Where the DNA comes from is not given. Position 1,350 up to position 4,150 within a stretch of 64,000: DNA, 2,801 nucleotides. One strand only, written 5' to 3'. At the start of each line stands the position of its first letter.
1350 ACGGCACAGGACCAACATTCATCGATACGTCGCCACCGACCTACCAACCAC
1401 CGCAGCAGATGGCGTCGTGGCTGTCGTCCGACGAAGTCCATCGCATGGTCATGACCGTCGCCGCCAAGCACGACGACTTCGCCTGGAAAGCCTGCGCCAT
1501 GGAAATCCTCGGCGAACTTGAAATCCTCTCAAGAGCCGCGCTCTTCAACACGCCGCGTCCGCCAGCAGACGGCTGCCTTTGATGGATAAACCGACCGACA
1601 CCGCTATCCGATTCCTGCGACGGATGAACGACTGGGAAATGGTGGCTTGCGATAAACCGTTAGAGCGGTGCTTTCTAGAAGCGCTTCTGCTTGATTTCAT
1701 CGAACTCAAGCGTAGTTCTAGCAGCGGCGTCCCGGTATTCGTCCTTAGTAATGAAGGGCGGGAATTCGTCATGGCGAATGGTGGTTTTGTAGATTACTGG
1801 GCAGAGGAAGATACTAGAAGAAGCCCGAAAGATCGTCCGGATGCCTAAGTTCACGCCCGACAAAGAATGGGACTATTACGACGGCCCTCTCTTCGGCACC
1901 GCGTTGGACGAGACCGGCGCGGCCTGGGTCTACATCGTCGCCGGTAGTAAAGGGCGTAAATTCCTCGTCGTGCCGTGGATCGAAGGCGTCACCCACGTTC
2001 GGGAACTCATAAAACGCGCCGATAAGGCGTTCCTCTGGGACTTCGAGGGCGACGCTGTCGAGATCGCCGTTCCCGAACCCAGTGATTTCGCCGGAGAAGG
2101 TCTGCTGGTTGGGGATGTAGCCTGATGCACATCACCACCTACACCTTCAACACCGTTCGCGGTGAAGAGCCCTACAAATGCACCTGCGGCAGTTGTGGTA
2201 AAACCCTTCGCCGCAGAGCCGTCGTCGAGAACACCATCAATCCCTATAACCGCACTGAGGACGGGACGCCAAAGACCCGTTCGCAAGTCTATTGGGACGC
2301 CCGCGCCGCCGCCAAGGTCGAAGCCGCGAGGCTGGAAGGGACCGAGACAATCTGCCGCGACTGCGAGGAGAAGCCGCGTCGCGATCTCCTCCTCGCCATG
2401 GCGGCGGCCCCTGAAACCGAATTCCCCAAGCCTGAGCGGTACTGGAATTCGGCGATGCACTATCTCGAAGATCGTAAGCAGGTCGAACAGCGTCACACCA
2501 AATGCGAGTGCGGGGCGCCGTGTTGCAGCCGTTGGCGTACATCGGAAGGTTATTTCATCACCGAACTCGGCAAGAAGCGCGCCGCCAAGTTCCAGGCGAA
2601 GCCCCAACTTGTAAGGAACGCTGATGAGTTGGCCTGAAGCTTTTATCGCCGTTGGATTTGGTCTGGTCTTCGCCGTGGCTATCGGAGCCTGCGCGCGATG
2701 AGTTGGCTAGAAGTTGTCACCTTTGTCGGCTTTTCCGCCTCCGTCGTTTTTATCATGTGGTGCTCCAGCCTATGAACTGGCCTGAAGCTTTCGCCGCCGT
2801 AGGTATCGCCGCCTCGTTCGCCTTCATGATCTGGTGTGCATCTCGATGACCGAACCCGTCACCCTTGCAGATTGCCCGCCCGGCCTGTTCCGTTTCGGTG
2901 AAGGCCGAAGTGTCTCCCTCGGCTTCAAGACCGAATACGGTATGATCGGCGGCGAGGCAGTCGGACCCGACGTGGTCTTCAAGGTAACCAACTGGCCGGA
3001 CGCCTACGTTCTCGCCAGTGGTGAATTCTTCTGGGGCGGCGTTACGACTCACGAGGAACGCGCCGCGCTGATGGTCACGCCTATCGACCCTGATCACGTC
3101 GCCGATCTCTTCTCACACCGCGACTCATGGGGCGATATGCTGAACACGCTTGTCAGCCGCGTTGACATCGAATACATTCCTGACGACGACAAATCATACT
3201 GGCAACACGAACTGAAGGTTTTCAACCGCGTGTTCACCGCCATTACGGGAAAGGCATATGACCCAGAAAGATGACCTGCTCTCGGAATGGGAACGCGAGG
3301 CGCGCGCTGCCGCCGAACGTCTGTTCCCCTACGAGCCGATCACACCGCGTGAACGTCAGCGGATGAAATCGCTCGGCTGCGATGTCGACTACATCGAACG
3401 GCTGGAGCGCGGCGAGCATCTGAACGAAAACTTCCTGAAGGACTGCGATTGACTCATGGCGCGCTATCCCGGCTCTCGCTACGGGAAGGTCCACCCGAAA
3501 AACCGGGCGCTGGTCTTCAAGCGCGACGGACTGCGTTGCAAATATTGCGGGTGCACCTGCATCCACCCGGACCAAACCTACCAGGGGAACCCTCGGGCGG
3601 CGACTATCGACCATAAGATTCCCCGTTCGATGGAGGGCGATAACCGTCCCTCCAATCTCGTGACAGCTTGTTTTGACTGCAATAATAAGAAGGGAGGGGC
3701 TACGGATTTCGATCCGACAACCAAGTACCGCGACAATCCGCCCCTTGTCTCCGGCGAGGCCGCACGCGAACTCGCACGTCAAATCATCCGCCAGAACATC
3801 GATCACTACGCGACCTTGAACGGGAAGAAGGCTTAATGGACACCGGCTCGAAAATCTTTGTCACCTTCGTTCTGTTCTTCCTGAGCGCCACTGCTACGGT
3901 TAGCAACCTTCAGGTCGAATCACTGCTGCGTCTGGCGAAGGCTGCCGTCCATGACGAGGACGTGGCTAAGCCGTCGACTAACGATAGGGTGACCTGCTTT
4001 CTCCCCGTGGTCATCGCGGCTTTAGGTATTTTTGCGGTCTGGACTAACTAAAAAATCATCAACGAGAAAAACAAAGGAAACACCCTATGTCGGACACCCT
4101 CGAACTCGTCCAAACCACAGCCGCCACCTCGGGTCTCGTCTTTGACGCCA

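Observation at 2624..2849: Chain of three paralogous 25-aa hydrophobic micro-ORFs linked by ATGA overlaps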

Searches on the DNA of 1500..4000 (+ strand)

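Call 3: search_dna_similar(query=window:1500-4000:+, collection=phages, mode=distant, max_rows=30)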
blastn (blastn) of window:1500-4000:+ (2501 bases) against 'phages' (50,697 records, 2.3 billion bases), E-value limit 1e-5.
Records with a match: 8; places in all: 8; records where one place covers at least 80% of the query: 0.
Best place of each record, by identity: 60-80% 8.
By first word of the organism name: Caulobacter 5; Brevundimonas 3.
By host as written in the record: Caulobacter vibrioides CB15 3; Caulobacter vibrioides 2; Brevundimonas pondensis LVF1 2; Brevundimonas goettingensis LVF2 1.
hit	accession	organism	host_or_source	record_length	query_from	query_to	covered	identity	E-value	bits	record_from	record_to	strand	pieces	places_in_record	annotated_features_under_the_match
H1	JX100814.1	Caulobacter phage CcrRogue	Caulobacter vibrioides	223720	1358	1589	9%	66.4%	1e-5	59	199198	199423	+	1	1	hypothetical protein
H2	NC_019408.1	Caulobacter phage CcrRogue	Caulobacter vibrioides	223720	1358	1589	9%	66.4%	1e-5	59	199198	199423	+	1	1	hypothetical protein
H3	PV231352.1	Caulobacter phage RBC63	Caulobacter vibrioides CB15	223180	1358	1589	9%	66.4%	1e-5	59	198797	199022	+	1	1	hypothetical protein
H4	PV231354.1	Caulobacter phage RBC8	Caulobacter vibrioides CB15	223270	1358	1589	9%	66.4%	1e-5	59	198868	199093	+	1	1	hypothetical protein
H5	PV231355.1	Caulobacter phage RBC11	Caulobacter vibrioides CB15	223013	1358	1589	9%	66.4%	1e-5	59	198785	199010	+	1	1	hypothetical protein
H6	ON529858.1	Brevundimonas phage vB_BgoS-Bajun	Brevundimonas goettingensis LVF2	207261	799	986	8%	70.8%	2e-14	89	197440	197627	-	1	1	hypothetical protein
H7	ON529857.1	Brevundimonas phage vB_BpoS-Kikimora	Brevundimonas pondensis LVF1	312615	829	985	6%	73.9%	1e-17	100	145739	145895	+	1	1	hypothetical protein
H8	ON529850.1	Brevundimonas phage vB_BpoS-Gurke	Brevundimonas pondensis LVF1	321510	829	985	6%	73.2%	1e-16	95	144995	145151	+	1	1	hypothetical protein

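Call 7: get_annotated_region(hit=H1, flank=2500)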
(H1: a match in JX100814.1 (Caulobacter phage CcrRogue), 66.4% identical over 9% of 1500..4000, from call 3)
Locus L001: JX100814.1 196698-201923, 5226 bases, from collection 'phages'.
description: Caulobacter phage CcrRogue, complete genome.
organism: Caulobacter phage CcrRogue (NCBI taxid 2927986)
taxonomy: Viruses; Duplodnaviria; Heunggongvirae; Uroviricota; Caudoviricetes; Dolichocephalovirinae; Poindextervirus; Poindextervirus rogue
host: Caulobacter vibrioides; source: surface water; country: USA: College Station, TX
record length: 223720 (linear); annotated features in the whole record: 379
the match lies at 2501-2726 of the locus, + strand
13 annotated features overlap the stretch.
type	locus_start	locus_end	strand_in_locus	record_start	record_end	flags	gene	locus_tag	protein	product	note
CDS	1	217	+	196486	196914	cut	-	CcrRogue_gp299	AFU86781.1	hypothetical protein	-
CDS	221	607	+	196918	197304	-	-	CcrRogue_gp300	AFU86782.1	hypothetical protein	-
CDS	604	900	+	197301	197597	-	-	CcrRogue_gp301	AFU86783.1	hypothetical protein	-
CDS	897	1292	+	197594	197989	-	-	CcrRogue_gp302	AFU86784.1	hypothetical protein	-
CDS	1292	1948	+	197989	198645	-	-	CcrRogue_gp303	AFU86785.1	hypothetical protein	-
CDS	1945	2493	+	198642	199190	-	-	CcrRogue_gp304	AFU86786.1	putative winged-helix HTH DNA binding protein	-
CDS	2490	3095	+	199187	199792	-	-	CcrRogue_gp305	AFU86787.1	hypothetical protein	-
CDS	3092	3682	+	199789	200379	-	-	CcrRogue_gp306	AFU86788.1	hypothetical protein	-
CDS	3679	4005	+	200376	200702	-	-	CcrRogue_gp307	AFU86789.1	hypothetical protein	-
CDS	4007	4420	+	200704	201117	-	-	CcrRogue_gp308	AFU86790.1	hypothetical protein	-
CDS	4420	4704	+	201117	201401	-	-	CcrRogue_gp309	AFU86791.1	hypothetical protein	-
CDS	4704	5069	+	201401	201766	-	-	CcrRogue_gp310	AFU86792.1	hypothetical protein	-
CDS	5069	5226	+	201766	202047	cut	-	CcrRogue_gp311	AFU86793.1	hypothetical protein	-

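Call 8: get_annotated_region(hit=H7, flank=2500)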
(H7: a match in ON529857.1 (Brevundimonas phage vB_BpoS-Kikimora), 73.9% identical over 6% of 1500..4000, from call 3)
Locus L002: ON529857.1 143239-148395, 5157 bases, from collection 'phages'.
description: Brevundimonas phage vB_BpoS-Kikimora, complete genome.
organism: Brevundimonas phage vB_BpoS-Kikimora (NCBI taxid 2948601)
taxonomy: Viruses; Duplodnaviria; Heunggongvirae; Uroviricota; Caudoviricetes; Dolichocephalovirinae
host: Brevundimonas pondensis LVF1; source: sewage; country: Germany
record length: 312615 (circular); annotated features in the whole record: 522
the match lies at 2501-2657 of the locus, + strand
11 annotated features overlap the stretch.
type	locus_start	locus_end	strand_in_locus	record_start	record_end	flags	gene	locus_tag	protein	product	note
CDS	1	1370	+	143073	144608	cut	-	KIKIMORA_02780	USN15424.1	protein rIIB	-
CDS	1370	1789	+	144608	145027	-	-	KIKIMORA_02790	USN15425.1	hypothetical protein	-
CDS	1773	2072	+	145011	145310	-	-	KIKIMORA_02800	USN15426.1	hypothetical protein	-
CDS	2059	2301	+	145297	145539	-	-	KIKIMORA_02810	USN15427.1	hypothetical protein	-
CDS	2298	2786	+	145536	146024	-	-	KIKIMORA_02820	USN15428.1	hypothetical protein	-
CDS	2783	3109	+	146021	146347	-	-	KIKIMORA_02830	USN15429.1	hypothetical protein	-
CDS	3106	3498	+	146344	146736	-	-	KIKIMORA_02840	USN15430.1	peptidyl-tRNA hydrolase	-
CDS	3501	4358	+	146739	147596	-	-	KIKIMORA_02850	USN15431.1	DNA polymerase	-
CDS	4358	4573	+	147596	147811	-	-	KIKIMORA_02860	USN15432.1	hypothetical protein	-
CDS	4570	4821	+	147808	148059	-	-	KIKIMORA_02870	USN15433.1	hypothetical protein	-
CDS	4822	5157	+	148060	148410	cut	-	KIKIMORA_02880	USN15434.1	hypothetical protein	-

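Call 9: get_annotated_region(hit=H6, flank=2500)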
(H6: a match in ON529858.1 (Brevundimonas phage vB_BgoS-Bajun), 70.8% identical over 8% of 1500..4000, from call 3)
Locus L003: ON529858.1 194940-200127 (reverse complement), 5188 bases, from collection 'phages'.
description: Brevundimonas phage vB_BgoS-Bajun, complete genome.
organism: Brevundimonas phage vB_BgoS-Bajun (NCBI taxid 2948594)
taxonomy: Viruses; Duplodnaviria; Heunggongvirae; Uroviricota; Caudoviricetes; Dolichocephalovirinae
host: Brevundimonas goettingensis LVF2; source: sewage; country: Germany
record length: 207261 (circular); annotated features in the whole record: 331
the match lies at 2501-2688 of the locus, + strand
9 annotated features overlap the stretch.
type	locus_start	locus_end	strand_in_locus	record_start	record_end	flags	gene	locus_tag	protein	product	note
CDS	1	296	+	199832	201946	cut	-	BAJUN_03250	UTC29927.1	histidine kinase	-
CDS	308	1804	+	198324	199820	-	-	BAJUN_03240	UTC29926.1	hypothetical protein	-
CDS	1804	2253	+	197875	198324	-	-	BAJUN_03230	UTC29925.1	hypothetical protein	-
CDS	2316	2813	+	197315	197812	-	-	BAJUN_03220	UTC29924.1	hypothetical protein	-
CDS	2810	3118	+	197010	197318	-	-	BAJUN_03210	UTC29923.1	hypothetical protein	-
CDS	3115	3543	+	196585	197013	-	-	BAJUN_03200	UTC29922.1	hypothetical protein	-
CDS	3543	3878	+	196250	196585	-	-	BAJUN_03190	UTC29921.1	exonuclease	-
CDS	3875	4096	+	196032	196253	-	-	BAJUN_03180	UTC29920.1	helix-turn-helix protein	-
CDS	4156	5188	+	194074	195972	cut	-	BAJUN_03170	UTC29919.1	helicase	-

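Call 50: search_rna_families(source=window, start=1500, end=4000, threshold=evalue, max_evalue=1)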
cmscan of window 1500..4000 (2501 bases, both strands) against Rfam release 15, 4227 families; matches with E-value up to 1: 1.
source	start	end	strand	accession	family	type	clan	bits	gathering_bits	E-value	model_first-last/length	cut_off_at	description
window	3091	3127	+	RF00498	EAV_LTH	Cis-reg; leader;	-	20.6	70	0.1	1-45/45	no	Equine arteritis virus leader TRS hairpin (LTH)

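Call 63: search_dna_similar(query=window:2610-2860:+, collection=phages, mode=distant, max_evalue=10, max_rows=40)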
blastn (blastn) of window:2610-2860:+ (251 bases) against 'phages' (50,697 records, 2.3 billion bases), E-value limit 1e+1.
Records with a match: 62; places in all: 62; records where one place covers at least 80% of the query: 0.
Best place of each record, by identity: >=99% 1; 95-99% 7; 90-95% 2; 80-90% 52.
By first word of the organism name: Escherichia 7; Enterobacteria 7; Stx1a-converting 7; Citrobacter 7; Lactobacillus 7; Serratia 6; Listeria 3; Klebsiella 3; Mycobacterium 3; Arthrobacter 2; and 8 more.
By host as written in the record: - 23; Lactobacillus paracasei 6; Serratia sp. 3; Listeria monocytogenes 3; Escherichia coli O55:H7 str. DEC5E 2; Escherichia coli 2; Serratia marcescens 2170 2; Arthrobacter globiformis NRRL B-2979 SEA 2; and 17 more.
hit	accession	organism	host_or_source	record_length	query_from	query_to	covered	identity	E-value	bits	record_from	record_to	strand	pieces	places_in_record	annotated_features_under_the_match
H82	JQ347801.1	Escherichia phage JLK-2012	Escherichia coli O55:H7 str. DEC5E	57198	13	194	28%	84.5%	2e-1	81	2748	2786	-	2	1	hypothetical protein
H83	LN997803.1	Escherichia phage phi467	Escherichia coli strain EF467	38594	13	194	28%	84.5%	2e-1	81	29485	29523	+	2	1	hypothetical protein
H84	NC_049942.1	Escherichia phage JLK-2012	Escherichia coli O55:H7 str. DEC5E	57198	13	194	28%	84.5%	2e-1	81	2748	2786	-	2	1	DUF551 domain-containing protein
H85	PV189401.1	Escherichia phage vB_EcoS_phi330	Escherichia coli K514 (EHEC)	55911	13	194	28%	84.5%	2e-2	81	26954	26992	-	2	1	hypothetical protein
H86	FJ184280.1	Enterobacteria phage YYZ-2008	-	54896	13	194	28%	84.5%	2e-2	81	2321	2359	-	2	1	conserved hypothetical protein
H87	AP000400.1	Enterobacteria phage VT1-Sakai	-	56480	13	194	28%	84.5%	2e-2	81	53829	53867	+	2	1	H0068: hypothetical protein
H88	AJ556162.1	Enterobacteria phage BP-4795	Escherichia coli, strain 4795/97, ...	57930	13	194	28%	84.5%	2e-2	81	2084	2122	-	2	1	hypothetical protein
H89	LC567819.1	Stx1a-converting phage Stx1_14040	-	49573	13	194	28%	84.5%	2e-2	81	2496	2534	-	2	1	hypothetical protein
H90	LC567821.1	Stx1a-converting phage Stx1_14744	-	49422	13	194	28%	84.5%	2e-2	81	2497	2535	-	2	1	hypothetical protein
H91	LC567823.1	Stx1a-converting phage Stx1_132418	-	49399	13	194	28%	84.5%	2e-2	81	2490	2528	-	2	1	hypothetical protein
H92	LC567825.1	Stx1a-converting phage Stx1_499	-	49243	13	194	28%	84.5%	2e-2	81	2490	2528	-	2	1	hypothetical protein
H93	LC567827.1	Stx1a-converting phage Stx1_699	-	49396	13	194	28%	84.5%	2e-2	81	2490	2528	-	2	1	hypothetical protein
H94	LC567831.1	Stx1a-converting phage Stx1_EH1995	-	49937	13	194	28%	84.5%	2e-2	81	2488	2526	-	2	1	hypothetical protein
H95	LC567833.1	Stx1a-converting phage Stx1_EH1992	-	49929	13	194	28%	84.5%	2e-2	81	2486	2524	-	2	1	hypothetical protein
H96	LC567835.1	Enterobacteria phage PPyecE_EH1910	-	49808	13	194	28%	84.5%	2e-2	81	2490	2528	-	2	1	hypothetical protein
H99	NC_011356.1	Enterobacteria phage YYZ-2008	Escherichia coli O157:H7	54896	13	194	28%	84.5%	2e-2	81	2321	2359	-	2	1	DUF551 domain-containing protein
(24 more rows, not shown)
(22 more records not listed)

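Call 64: get_annotated_region(hit=H87, flank=700)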
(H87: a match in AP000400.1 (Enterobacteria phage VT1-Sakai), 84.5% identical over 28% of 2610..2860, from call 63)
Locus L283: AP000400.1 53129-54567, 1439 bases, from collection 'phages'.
description: Enterobacteria phage VT1-Sakai genomic DNA, prophage inserted region in Escherichia coli O157:H7.
organism: Enterobacteria phage VT1-Sakai (NCBI taxid 462299)
taxonomy: Viruses; Duplodnaviria; Heunggongvirae; Uroviricota; Caudoviricetes
host: -; source: -; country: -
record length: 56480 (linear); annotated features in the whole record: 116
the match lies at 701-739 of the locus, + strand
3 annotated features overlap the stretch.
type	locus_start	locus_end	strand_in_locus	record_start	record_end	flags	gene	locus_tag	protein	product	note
CDS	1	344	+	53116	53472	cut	H0067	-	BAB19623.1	hypothetical protein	similar to bacteriophage 933W L0065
CDS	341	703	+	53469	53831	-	H0068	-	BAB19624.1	hypothetical protein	similar to bacteriophage 933W L0140 and L0065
CDS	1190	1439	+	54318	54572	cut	xis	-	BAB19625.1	excisionase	H0069; similar to bacteriophage 933W L0062; site-specific recombination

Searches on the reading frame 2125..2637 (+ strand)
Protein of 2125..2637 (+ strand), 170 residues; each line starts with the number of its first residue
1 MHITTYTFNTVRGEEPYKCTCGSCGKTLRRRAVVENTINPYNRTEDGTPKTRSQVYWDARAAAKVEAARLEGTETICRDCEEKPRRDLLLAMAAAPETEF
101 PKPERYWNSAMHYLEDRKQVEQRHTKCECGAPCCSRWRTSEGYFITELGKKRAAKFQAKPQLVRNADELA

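Call 5: find_related_loci(query=window:2125-2634:+, collection=viral_contigs, flank=5000)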
Query window:2125-2634:+ (170 aa) in viral_contigs; peptide patterns used: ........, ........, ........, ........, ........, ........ (x = any residue, [..] = any of these).
3 stretches matched a pattern, but none encodes a relative of the query by tblastn (E <= 1e-3).

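Call 30: find_encoding_contigs(protein=window:2125-2637:+, flank=3000, max_places=6)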
Protein window:2125-2637:+ (170 aa): 2 contigs read that carry it; 1 place shown.
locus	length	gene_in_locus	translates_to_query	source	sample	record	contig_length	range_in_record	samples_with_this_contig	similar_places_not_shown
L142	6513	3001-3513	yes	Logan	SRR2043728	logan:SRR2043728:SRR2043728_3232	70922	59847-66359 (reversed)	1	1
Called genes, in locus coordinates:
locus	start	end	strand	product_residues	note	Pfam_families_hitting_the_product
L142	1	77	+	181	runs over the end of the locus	PF13328:HD_4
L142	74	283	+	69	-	-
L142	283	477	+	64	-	-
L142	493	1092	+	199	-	PF19698:DUF6197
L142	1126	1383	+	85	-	-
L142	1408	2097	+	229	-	PF19698:DUF6197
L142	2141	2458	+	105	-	-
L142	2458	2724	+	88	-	-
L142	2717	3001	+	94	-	-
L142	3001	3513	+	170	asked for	-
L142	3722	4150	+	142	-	-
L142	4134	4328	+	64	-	-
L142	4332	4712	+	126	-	PF01844:HNH, PF13395:HNH_4 (weak), PF14279:HNH_5 (weak)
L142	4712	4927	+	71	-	-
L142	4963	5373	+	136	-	-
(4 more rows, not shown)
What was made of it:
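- Gene callers left the stretch empty (call 30).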

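Call 67: search_protein_families(library=phrogs, proteins=[window:2125-2634:+], max_evalue=0.001)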
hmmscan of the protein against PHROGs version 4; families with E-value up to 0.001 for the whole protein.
window:2125-2634:+ (170 aa): 2 families
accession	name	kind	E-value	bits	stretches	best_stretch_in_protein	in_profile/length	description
phrog_12618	-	unknown function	4e-22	79.8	1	54-159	19-125/131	-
phrog_35236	-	unknown function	7.5e-09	36.9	1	4-63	2-63/79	-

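Call 68: search_protein_families(library=padloc, proteins=[window:2125-2634:+], max_evalue=1)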
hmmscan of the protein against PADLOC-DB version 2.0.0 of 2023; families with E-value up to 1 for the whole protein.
window:2125-2634:+ (170 aa): 0 families

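Call 97: search_protein_families(library=pfam, proteins=[window:2125-2634:+], max_evalue=0.00001)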
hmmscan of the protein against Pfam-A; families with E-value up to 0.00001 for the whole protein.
window:2125-2634:+ (170 aa): 0 families
